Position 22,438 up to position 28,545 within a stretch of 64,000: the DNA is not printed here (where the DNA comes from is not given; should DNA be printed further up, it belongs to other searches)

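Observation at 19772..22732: Giant pilin 1 combines a prepilin N-terminus with a WDGSSW beta-propeller-like array and a duplicated C-terminal module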

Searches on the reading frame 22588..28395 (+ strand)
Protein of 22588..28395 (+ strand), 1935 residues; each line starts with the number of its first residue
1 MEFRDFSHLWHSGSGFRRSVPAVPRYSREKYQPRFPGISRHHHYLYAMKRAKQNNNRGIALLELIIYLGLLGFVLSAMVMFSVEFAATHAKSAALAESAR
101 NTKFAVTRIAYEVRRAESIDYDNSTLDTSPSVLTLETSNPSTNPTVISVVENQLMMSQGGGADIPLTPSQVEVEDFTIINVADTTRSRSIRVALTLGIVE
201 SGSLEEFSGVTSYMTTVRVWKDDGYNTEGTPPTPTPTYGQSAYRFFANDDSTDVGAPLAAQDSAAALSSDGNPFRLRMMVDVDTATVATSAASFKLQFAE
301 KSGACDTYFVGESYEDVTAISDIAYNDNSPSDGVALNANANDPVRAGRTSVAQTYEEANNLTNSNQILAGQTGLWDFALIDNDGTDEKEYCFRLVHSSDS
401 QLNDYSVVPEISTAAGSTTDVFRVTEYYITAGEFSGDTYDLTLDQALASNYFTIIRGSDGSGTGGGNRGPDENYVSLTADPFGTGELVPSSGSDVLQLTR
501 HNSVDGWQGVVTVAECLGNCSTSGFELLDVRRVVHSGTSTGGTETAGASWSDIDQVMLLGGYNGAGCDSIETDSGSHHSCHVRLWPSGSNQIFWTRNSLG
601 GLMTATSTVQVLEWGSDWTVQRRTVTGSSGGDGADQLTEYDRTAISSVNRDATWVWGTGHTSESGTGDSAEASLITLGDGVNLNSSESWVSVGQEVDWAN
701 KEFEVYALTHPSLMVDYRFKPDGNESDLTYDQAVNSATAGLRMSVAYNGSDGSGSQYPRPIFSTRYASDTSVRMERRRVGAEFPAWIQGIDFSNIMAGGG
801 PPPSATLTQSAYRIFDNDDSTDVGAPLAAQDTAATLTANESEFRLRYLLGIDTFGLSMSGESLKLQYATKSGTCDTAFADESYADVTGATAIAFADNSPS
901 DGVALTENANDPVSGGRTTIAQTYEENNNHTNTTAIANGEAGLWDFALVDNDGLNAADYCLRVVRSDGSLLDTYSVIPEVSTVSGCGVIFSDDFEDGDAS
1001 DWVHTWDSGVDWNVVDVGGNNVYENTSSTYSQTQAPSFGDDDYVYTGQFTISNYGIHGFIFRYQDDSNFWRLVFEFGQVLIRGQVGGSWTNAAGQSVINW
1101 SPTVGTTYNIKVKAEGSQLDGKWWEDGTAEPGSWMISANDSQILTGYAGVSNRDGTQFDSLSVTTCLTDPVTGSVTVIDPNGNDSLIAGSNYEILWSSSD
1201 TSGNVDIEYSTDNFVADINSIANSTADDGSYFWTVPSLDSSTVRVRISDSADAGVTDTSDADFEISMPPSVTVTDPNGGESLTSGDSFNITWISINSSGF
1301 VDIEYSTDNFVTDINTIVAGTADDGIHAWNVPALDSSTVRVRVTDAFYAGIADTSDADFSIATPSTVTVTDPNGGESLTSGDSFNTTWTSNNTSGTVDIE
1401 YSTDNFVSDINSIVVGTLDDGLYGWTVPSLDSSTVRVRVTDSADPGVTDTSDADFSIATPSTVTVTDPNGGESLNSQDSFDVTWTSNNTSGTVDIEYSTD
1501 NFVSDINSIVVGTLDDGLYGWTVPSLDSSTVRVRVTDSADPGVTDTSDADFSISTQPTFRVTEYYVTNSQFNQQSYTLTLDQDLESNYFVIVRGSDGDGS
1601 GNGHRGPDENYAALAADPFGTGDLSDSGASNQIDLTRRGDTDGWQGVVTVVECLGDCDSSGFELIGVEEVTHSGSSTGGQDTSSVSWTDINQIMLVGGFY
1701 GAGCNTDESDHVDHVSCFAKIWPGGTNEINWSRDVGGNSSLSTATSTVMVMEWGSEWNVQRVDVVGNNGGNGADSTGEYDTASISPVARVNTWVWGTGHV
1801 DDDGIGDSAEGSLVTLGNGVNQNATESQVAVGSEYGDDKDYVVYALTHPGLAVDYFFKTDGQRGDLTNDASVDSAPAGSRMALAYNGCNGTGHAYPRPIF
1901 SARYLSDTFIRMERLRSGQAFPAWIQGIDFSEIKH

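Call 5: search_protein_families(library=pfam, proteins=[window:22588-28395:+], max_evalue=0.01)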
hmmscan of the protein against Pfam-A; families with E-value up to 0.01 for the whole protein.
window:22588-28395:+ (1935 aa): 0 families

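Call 34: search_protein_families(library=ncbifam, proteins=[window:22729-28392:+], max_evalue=0.01)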
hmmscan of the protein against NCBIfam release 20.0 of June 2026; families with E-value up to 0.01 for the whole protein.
window:22729-28392:+ (1888 aa): 0 families

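Call 56: search_protein_families(library=pfam, proteins=[window:22729-28392:+], max_evalue=0.01)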
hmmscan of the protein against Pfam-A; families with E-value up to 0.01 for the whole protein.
window:22729-28392:+ (1888 aa): 0 families
